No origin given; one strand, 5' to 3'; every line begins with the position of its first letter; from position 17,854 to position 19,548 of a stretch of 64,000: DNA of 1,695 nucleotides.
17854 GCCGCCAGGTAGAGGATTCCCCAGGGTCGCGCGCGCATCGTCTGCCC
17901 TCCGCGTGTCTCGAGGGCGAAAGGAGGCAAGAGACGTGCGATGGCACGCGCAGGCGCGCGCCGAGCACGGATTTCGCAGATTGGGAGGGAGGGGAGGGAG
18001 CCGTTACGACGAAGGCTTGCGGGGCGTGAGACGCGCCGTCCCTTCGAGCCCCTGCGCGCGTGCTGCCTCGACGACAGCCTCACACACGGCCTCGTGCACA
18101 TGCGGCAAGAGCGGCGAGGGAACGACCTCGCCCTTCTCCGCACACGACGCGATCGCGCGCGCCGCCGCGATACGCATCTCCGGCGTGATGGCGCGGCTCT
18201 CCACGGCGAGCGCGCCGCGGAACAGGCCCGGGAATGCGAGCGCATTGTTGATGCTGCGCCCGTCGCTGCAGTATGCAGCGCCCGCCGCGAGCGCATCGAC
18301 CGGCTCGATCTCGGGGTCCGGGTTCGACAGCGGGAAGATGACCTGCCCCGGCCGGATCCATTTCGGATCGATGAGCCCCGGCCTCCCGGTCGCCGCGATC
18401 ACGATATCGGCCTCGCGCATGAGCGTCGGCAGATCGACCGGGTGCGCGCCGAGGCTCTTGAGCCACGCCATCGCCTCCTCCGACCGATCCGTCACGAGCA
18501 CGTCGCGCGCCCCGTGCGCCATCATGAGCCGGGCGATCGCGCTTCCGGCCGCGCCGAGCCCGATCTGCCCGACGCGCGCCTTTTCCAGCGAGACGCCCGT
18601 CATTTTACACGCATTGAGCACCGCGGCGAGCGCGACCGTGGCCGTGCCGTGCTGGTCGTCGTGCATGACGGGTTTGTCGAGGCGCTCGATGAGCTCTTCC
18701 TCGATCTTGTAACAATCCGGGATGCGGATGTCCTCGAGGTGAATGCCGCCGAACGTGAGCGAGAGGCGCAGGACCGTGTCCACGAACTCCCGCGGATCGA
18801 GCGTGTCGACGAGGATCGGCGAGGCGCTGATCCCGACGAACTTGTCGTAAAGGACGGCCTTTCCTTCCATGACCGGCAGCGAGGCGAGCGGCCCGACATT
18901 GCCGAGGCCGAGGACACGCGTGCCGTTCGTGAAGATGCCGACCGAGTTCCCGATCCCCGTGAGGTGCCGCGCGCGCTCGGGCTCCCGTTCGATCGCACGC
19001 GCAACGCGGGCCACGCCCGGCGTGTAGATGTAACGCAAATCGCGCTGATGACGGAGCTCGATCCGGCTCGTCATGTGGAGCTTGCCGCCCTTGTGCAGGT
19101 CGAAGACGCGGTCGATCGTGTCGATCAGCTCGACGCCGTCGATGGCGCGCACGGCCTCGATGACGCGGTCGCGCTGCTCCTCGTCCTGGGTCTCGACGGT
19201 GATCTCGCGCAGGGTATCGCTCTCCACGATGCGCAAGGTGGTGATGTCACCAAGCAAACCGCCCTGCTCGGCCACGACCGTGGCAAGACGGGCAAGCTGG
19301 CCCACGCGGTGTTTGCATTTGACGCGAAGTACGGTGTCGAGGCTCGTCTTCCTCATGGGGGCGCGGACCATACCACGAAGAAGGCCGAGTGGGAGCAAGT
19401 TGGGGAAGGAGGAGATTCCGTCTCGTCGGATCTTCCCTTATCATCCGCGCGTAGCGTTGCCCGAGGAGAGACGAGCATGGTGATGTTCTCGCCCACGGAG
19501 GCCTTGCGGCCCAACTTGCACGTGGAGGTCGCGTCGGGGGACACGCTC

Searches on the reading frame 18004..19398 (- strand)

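Call 90: search_protein_families(library=pfam, proteins=[window:18004-19398:-], max_evalue=0.001)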
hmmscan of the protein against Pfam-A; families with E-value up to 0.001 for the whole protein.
window:18004-19398:- (464 aa): 9 families
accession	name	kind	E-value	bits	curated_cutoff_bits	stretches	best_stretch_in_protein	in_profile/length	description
PF00390.24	malic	-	4.3e-20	72.7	23.1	1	115-199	14-117/182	Malic enzyme, N-terminal domain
PF03949.21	Malic_M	-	4.3e-17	62.7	23.5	2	384-437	189-242/258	Malic enzyme, NAD binding domain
PF02826.25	2-Hacid_dh_C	-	3.4e-08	33.5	25.1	1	264-335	27-97/178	D-isomer specific 2-hydroxyacid dehydrogenase, NAD binding domain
PF02882.25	THF_DHG_CYH_C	-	3.3e-07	30.2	27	1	311-354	61-104/160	Tetrahydrofolate dehydrogenase/cyclohydrolase, NAD(P)-binding domain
PF01842.31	ACT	-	4.6e-07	29.9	27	1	22-87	1-65/66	ACT domain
PF01488.26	Shikimate_DH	-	5.9e-07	30.1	24.3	1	270-343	9-89/138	Shikimate / quinate 5-dehydrogenase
PF03807.23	F420_oxidored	-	5.6e-06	27.3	21.6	1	275-337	1-67/94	NADP oxidoreductase coenzyme F420-dependent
PF13291.12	ACT_4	-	4.3e-05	24.5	27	1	19-90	4-76/80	ACT domain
PF03446.21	NAD_binding_2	-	0.00091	19.7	21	0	276-335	2-61/161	NAD binding domain of 6-phosphogluconate dehydrogenase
